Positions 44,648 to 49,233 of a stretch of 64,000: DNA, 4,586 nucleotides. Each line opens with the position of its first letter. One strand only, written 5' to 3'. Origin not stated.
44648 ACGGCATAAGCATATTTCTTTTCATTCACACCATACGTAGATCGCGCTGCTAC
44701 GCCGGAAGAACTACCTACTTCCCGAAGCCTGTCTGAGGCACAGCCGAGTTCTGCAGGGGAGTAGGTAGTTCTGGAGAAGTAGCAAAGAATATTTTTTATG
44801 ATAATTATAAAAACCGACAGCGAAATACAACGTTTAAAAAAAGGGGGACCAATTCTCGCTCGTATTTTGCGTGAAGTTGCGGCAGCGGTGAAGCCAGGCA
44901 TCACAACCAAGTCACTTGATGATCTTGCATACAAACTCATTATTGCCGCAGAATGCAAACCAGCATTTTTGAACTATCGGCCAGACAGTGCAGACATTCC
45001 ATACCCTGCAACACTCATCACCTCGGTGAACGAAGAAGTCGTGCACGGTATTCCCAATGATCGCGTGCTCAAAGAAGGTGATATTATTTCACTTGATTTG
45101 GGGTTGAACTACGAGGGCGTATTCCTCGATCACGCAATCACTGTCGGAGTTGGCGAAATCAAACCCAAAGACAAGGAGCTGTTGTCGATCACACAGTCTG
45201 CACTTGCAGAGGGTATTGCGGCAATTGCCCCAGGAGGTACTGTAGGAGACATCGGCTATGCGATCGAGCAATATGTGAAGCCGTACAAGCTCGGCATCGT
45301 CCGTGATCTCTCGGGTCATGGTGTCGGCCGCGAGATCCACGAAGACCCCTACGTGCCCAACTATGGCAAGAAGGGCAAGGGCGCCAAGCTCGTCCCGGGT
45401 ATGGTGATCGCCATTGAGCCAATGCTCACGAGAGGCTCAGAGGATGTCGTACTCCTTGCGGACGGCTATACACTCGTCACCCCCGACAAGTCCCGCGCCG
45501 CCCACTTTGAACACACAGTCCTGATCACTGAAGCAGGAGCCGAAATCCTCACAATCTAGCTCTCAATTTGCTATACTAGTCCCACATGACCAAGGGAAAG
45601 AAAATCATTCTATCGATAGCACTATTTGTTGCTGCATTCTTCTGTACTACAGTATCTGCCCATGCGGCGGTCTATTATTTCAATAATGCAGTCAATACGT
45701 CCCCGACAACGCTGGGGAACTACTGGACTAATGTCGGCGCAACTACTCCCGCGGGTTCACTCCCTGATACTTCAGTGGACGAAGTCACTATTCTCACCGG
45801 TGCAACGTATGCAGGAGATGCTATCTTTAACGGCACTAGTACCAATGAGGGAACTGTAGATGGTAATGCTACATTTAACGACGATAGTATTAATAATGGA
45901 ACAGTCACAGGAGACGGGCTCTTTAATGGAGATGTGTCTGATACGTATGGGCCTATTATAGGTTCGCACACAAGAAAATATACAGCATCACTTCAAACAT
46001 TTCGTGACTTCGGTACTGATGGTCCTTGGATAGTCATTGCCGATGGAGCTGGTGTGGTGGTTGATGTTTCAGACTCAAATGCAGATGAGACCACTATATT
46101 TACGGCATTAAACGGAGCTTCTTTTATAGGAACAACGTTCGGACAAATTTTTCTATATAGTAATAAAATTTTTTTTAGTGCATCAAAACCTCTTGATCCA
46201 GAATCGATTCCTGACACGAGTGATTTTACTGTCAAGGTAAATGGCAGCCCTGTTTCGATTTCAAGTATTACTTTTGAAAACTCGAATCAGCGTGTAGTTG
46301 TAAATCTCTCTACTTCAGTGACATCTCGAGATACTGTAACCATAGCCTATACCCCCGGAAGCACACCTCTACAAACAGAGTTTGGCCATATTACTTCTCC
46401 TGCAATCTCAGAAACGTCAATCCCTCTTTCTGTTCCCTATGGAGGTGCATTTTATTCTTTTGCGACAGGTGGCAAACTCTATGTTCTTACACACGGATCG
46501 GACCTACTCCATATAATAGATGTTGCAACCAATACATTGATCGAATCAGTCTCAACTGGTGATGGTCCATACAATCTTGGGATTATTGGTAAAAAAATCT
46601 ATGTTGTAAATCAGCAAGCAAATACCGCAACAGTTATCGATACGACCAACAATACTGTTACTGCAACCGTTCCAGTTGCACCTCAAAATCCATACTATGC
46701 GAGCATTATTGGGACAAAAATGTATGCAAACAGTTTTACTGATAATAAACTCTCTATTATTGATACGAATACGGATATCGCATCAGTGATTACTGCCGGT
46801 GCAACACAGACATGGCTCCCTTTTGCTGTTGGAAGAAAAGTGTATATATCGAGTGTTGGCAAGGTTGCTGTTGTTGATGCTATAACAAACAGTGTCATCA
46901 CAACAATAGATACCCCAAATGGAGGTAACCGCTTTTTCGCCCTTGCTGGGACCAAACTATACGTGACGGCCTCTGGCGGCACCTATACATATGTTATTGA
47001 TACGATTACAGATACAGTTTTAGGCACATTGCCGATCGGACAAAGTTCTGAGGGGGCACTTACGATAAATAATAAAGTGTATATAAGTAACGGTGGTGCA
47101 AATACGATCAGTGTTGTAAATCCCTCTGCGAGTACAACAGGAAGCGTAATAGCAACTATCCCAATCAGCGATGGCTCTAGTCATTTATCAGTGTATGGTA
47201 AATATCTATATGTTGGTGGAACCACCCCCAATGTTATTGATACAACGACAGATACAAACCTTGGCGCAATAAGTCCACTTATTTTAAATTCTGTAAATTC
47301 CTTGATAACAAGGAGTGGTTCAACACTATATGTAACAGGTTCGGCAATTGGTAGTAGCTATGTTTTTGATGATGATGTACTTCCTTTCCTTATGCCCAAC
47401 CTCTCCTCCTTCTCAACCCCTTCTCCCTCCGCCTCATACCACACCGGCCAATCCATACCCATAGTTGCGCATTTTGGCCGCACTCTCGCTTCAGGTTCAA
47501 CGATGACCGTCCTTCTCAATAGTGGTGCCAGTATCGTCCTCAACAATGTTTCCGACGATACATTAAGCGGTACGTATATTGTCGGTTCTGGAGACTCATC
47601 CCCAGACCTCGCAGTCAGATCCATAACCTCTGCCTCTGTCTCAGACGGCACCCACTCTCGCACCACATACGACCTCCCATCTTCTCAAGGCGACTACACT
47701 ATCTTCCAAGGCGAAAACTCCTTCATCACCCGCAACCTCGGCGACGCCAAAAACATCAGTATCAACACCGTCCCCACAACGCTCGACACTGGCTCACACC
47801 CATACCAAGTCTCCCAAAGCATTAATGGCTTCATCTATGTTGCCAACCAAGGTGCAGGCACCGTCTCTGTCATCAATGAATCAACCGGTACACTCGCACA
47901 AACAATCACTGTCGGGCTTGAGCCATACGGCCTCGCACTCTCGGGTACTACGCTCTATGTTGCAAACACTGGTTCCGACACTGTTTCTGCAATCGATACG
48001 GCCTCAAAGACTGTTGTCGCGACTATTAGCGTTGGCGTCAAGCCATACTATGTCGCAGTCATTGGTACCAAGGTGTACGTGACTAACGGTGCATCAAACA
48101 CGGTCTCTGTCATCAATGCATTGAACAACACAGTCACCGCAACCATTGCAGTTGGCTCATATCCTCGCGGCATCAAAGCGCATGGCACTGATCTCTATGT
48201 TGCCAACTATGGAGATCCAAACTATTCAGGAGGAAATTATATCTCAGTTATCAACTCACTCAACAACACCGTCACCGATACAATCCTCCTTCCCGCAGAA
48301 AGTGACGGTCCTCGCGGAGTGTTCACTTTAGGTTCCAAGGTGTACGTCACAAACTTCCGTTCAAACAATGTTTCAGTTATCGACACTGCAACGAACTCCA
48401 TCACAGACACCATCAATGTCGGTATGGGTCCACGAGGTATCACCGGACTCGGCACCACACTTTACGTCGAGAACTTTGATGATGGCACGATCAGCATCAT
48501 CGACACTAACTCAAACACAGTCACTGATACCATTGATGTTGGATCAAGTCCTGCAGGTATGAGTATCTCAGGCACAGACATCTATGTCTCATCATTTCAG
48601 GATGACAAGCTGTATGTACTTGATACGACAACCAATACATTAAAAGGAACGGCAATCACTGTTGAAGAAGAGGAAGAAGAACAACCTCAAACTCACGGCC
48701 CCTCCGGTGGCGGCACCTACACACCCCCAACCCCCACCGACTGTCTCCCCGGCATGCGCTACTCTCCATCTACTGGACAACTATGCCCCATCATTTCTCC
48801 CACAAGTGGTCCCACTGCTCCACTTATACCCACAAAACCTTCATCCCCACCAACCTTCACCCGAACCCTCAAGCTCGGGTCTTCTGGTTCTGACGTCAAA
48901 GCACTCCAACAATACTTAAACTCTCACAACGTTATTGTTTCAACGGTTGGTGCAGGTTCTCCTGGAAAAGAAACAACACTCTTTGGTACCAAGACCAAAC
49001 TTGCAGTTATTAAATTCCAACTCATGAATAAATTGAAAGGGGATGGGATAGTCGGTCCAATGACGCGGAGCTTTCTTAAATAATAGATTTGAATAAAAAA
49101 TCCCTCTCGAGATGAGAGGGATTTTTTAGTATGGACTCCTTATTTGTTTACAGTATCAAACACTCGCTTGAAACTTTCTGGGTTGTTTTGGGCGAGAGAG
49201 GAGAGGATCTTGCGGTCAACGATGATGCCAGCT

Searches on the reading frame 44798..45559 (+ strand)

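Call 50: search_protein_families(library=pfam, proteins=[window:44798-45559:+], max_evalue=0.001)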
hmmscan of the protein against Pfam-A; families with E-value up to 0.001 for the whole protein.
window:44798-45559:+ (253 aa): 1 family
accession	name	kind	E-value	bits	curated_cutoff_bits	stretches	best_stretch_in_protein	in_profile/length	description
PF00557.29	Peptidase_M24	-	3.2e-45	154.9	23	1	12-245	2-208/208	Metallopeptidase family M24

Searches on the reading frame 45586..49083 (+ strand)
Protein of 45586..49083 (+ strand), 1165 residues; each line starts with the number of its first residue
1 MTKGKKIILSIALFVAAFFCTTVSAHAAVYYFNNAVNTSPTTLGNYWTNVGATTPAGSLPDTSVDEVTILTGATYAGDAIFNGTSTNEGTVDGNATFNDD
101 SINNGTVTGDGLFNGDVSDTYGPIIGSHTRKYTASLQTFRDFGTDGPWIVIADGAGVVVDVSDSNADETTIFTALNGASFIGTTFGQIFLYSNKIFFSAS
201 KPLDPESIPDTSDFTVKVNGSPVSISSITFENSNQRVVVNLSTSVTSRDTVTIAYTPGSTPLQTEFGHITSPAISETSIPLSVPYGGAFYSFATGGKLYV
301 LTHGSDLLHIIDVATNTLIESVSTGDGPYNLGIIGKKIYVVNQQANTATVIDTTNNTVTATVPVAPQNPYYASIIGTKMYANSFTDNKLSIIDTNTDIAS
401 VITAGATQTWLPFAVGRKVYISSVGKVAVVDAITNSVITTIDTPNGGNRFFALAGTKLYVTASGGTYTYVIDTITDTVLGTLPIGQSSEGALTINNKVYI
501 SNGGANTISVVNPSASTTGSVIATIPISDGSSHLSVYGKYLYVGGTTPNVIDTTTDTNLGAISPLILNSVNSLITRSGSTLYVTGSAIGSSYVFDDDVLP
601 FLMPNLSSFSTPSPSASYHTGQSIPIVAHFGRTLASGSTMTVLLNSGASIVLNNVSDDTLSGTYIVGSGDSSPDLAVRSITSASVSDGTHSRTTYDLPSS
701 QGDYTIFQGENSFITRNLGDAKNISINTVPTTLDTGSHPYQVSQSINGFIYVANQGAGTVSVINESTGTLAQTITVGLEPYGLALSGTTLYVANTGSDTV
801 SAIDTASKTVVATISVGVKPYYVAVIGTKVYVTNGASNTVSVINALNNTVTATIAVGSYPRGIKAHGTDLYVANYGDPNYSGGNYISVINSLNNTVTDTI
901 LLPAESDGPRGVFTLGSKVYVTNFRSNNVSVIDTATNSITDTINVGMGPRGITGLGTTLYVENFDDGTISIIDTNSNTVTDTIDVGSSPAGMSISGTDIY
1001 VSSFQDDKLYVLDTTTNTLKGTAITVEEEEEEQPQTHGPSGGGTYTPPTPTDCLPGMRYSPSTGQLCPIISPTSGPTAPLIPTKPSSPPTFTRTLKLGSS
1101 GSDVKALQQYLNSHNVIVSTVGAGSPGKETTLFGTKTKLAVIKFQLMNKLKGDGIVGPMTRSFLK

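Call 46: search_protein_families(library=pfam, proteins=[window:45586-49083:+], max_evalue=0.001)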
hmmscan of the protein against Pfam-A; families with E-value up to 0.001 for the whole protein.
window:45586-49083:+ (1165 aa): 3 families
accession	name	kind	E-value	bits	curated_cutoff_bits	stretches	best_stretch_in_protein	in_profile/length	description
PF21783.3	YNCE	-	2.5e-11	43.9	27.1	0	743-822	35-116/339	YNCE-like beta-propeller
PF01471.23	PG_binding_1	-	4.1e-11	43.3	23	1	1100-1163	1-56/57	Putative peptidoglycan binding domain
PF13753.12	SWM_repeat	-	5.9e-09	36.5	27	1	196-259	21-85/86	Putative flagellar system-associated repeat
